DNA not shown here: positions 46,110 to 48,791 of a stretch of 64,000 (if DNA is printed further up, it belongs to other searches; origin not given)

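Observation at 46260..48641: Complete two-component system in one cytoplasmic polypeptide (GAF-PAS-HisKA-HATPase-REC-OmpR wHTH), divergent from the giant genes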

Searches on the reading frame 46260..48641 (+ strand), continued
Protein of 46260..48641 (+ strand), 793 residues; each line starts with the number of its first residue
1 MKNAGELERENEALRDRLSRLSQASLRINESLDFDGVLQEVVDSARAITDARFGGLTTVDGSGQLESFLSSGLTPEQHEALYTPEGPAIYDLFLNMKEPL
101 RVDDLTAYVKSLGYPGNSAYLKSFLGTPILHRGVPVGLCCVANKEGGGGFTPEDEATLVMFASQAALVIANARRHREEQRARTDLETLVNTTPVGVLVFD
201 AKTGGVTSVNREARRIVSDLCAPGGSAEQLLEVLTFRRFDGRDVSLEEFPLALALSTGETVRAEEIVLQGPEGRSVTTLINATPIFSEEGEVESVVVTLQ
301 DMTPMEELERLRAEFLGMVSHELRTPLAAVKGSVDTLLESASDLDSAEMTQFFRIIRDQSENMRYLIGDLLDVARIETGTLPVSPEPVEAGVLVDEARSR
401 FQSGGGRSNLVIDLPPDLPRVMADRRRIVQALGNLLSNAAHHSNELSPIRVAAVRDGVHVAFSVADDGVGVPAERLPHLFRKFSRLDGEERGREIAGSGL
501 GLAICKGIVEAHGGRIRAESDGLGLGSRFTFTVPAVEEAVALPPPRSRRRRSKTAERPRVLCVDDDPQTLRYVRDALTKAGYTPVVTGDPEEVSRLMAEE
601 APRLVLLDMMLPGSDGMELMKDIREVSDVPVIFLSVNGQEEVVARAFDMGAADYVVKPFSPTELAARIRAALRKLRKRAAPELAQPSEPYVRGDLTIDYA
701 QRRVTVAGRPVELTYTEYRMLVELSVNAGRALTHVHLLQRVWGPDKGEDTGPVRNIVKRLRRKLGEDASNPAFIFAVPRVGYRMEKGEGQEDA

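Call 44: search_protein_families(library=pfam, alignment_id=A2, max_evalue=0.00001)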
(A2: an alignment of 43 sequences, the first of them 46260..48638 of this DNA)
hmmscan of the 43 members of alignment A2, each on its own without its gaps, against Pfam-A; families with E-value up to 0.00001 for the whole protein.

A. member 1, window:46260-48638:+ (793 aa): 7 families
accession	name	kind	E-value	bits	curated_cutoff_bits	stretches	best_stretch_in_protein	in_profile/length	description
PF00072.30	Response_reg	-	6.1e-26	91.2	30.2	1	560-669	1-111/111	Response regulator receiver domain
PF02518.31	HATPase_c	-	7.3e-26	91.2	26.4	1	424-535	2-109/111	Histidine kinase-, DNA gyrase B-, and HSP90-like ATPase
PF00486.34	Trans_reg_C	-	1.9e-16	60.3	26.2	1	708-784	1-77/77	Transcriptional regulatory protein, C terminal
PF00512.31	HisKA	-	2.1e-16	60.2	26.9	1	312-379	2-66/66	His Kinase A (phospho-acceptor) domain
PF13185.12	GAF_2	-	6.1e-14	52.8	28.6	1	32-169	2-135/136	GAF domain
PF01590.32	GAF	-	4e-12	47.2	22.4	1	34-169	2-133/133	GAF domain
PF00989.32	PAS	-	6.4e-08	33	22.6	1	184-302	2-113/113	PAS fold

B. families by the number of members that match (of 43 scanned): 18 families
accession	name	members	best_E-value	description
PF00072.30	Response_reg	43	4.1e-29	Response regulator receiver domain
PF00486.34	Trans_reg_C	43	3.3e-23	Transcriptional regulatory protein, C terminal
PF00512.31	HisKA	43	1.4e-19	His Kinase A (phospho-acceptor) domain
PF02518.31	HATPase_c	41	8.8e-30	Histidine kinase-, DNA gyrase B-, and HSP90-like ATPase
PF13185.12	GAF_2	34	2.7e-32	GAF domain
PF01590.32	GAF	30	5.6e-29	GAF domain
PF00989.32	PAS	24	2e-75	PAS fold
PF13426.13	PAS_9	20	1.4e-68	PAS domain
PF08448.16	PAS_4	13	2.4e-74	PAS fold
PF13188.13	PAS_8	8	1.1e-34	PAS domain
PF13492.12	GAF_3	6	1.9e-11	GAF domain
PF08447.18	PAS_3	5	2.4e-30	PAS fold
PF13581.12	HATPase_c_2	2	2.9e-08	Histidine kinase-like ATPase domain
PF14417.12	MEDS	1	1.6e-52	MEDS: MEthanogen/methylotroph, DcmR Sensory domain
PF24820.1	Diguanyl_cycl_sensor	1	5.8e-14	Diguanylate cyclase-like sensor domain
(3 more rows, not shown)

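Call 53: search_solved_structures(query=window:46260-48638:+, max_evalue=1e-20)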
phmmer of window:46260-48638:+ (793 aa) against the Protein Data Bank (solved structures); distinct sequences matched with E-value up to 1e-20: 36.
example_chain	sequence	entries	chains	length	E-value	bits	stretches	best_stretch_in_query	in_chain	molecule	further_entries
5uht_A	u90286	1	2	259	6.5e-38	134.1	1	299-535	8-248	Sensor histidine kinase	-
3dge_A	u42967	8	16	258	7.3e-38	133.9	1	299-535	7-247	Sensor protein | Histidine kinase | Sensor histidine kinase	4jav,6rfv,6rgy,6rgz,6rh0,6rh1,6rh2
2c2a_A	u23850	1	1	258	8.2e-38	133.8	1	300-535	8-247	SENSOR HISTIDINE KINASE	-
6azr_A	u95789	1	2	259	3.2e-37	131.8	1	299-535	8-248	Sensor histidine kinase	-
6rh7_A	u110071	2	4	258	1.8e-36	129.4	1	299-535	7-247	Sensor histidine kinase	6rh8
4jas_A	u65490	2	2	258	3.3e-36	128.5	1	299-535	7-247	Histidine kinase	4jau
4kfc_A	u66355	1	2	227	1.1e-34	123.4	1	559-784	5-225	KDP operon transcriptional regulatory protein KdpE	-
6lgq_D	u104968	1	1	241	1.6e-34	122.9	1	558-784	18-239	DNA-binding response regulator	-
4kny_A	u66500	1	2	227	2.2e-34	122.5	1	559-784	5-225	KDP operon transcriptional regulatory protein KdpE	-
4b09_A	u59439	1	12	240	1.4e-33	119.7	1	557-786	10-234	TRANSCRIPTIONAL REGULATORY PROTEIN BAER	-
8u4x_A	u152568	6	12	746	1.8e-33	119.4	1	305-535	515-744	histidine kinase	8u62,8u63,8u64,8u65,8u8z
2gwr_A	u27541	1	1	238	2.7e-33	118.8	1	557-784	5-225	DNA-binding response regulator mtrA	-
2oqr_A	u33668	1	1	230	5.1e-31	111.3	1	559-785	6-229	Sensory transduction protein regX3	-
4i5s_A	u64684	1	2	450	1.6e-30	109.7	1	283-536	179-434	Putative histidine kinase CovS; VicK-like protein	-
9dvt_R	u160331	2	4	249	2.8e-29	105.6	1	557-785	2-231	DNA-binding dual master transcriptional regulator RpaA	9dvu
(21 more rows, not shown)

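Call 63: predict_structure(alignment_id=A2)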
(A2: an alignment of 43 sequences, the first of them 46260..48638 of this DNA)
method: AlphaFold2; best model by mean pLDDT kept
length: 793 residues; sequences in the alignment: 43
mean_pLDDT: 85.2   pTM: 0.48
mean pLDDT of the five models: 85.2, 83.6, 83.2, 78.7, 76.7
residues with pLDDT >= 90: 365; 70-90: 343; 50-70: 51; < 50: 34
segments of 3 or more residues with pLDDT < 50: 484-495, 540-554, 680-684
pLDDT, mean of each block of 10 residues (from residue 1): 71 82 83 87 94 93 87 87 72 86 88 71 91 92 89 94 93 88 88 89 84 82 59 75 74 81 86 85 92 91 87 84 89 90 85 91 89 88 94 96 88 94 96 94 90 96 94 84 49 55 94 95 91 82 36 67 96 94 96 93 95 89 89 86 82 92 88 70 62 92 92 91 92 89 71 91 89 90 87 49
secondary structure, 60 per line:
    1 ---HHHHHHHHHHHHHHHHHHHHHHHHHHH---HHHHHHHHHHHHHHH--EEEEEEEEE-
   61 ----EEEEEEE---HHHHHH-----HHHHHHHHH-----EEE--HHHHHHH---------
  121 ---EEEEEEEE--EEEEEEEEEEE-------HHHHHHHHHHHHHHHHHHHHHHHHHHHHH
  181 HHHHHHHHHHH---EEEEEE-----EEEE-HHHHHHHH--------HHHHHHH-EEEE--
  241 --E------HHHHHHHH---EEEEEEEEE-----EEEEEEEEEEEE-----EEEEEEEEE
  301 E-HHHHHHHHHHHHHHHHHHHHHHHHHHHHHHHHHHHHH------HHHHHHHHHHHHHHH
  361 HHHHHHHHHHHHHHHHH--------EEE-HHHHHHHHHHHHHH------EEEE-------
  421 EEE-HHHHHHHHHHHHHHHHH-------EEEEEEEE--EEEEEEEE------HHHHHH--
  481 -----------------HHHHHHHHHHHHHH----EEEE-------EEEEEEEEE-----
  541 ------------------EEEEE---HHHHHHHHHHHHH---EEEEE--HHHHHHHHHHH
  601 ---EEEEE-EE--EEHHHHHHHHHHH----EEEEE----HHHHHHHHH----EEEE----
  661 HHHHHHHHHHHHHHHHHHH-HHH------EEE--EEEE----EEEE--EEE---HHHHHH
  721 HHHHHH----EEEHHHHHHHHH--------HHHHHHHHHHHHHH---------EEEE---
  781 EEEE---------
elements in order (helices of 4 or more, strands of 3 or more residues): H4-30 H34-48 E51-59 E65-71 H75-80 H86-94 E100-102 H105-111 E124-131 E134-144 H152-191 E195-200 E206-209 H211-218 H227-233 E235-238 H250-257 E261-269 E275-286 E292-301 H303-339 H346-377 E386-388 H390-403 E410-413 E421-423 H425-441 E449-456 E459-466 H473-478 H498-511 E516-519 E527-535 E559-563 H567-579 E583-587 H590-600 E604-608 H616-626 E631-635 H640-648 E653-656 H661-679 E690-692 E695-698 E703-706 E709-711 H715-726 E731-733 H734-742 H751-764 E774-777 E781-784

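Call 64: search_dna_similar(query=window:46260-48638:+, collection=plasmids, mode=protein, max_evalue=1e-20, max_rows=15)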
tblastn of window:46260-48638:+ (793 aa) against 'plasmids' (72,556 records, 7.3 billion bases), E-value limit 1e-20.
Records with a match: 2278; places in all: 3151; records where one place covers at least 80% of the query: 0.
Best place of each record, by identity: <60% 2278.
By first word of the organism name: Klebsiella 347; Rhizobium 215; Enterococcus 156; Sinorhizobium 149; Ralstonia 143; Bacillus 69; Phaeobacter 57; Azospirillum 50; Pseudosulfitobacter 45; Paracoccus 36; and 228 more.
By predicted mobility (MOB-suite, as given by PLSDB): non-mobilizable 1158; conjugative 671; mobilizable 449.
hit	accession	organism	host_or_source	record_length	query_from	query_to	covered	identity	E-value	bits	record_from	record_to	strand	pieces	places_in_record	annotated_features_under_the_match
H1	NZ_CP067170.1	Paracoccus aestuarii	cell culture,isolated from tidal flat ...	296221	220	784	68%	36.0%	3e-60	259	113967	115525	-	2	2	sensor histidine kinase KdpD | response regulator transcription factor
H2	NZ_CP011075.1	Brevibacillus laterosporus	Oryza sativa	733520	169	785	75%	32.2%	8e-28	239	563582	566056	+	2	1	ATP-binding protein | response regulator transcription factor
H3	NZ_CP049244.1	Allorhizobium pseudoryzae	cell culture,soil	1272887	274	784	61%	37.7%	9e-61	261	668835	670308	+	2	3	none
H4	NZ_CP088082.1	Ideonella dechloratans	Cell culture,Activated sludge, ...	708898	300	784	58%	39.2%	7e-57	248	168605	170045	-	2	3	DUF4118 domain-containing protein | kdpE: two-component system response regulator KdpE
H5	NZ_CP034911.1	Sinorhizobium alkalisoli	single cell,root nodule of Sesbania ...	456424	299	784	57%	39.6%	3e-64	273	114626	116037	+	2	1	sensor histidine kinase KdpD | response regulator transcription factor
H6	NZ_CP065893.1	Paracoccus marcusii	Cancer pagurus,whole ...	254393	306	787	58%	39.1%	6e-59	255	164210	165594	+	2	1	sensor histidine kinase KdpD | response regulator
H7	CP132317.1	Shinella sumterensis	Homo sapiens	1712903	307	784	56%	40.2%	1e-60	260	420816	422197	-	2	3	sensor histidine kinase KdpD | response regulator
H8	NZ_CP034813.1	Paracoccus sp. Arc7-R13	-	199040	306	787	58%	38.6%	4e-59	256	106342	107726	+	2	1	sensor histidine kinase KdpD | response regulator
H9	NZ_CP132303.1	Shinella sumterensis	Homo sapiens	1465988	307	784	56%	39.5%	1e-60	261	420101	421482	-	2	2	none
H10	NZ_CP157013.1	Paracoccus marcusii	Halophytes,cell culture,Suaeda maritima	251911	306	787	58%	38.4%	1e-58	254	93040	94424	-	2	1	sensor histidine kinase KdpD | response regulator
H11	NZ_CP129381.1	Rhizobium sp. SSA_523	single cell,Sea water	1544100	307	784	60%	36.6%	1e-64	243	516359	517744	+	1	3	none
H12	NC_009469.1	Acidiphilium cryptum JF-5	-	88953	306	770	55%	40.3%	4e-53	236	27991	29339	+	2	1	sensor histidine kinase KdpD | response regulator transcription factor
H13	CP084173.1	Acidithiobacillus ferrooxidans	cell culture,River sediment polluted by ...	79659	306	770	55%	40.3%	4e-53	236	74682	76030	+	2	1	sensor histidine kinase KdpD | response regulator transcription factor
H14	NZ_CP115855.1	Pseudoroseomonas cervicalis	-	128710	309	784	57%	38.7%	5e-42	199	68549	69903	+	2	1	response regulator transcription factor | sensor histidine kinase KdpD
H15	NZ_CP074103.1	Streptomyces mirabilis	fresh creek bank soil, topsoil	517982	305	787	58%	37.9%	1e-28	257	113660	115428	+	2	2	ATP-binding protein | response regulator transcription factor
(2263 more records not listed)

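Call 67: find_encoding_contigs(protein=P0070, flank=10000, max_places=3)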
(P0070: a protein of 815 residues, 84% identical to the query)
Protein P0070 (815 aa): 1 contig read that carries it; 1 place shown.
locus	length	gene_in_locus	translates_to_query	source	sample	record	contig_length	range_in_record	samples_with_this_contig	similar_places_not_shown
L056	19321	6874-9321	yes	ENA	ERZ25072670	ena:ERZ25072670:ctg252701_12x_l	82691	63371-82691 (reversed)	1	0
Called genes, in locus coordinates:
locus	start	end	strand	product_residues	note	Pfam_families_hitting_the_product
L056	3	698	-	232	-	?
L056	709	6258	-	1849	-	PF00041:fn3, PF01108:Tissue_fac (faint), PF04151:PPC (weak), PF12733:Cadherin-like, PF00041:fn3, PF16656:Pur_ac_phosph_N (weak)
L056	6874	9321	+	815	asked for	PF01590:GAF, PF13185:GAF_2, PF00989:PAS (weak), PF00512:HisKA, PF02518:HATPase_c, PF13581:HATPase_c_2 (faint), PF00072:Response_reg, PF00486:Trans_reg_C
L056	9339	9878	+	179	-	-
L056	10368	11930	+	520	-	PF17900:Peptidase_M1_N, PF01433:Peptidase_M1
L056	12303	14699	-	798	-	PF01590:GAF, PF13185:GAF_2, PF00989:PAS (faint), PF13426:PAS_9 (faint), PF00512:HisKA, PF02518:HATPase_c, PF00072:Response_reg, PF00486:Trans_reg_C, +1 more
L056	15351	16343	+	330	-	PF00041:fn3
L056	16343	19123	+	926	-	PF00028:Cadherin (weak), PF04151:PPC (faint), PF00028:Cadherin (weak), PF03160:Calx-beta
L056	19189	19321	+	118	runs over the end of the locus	-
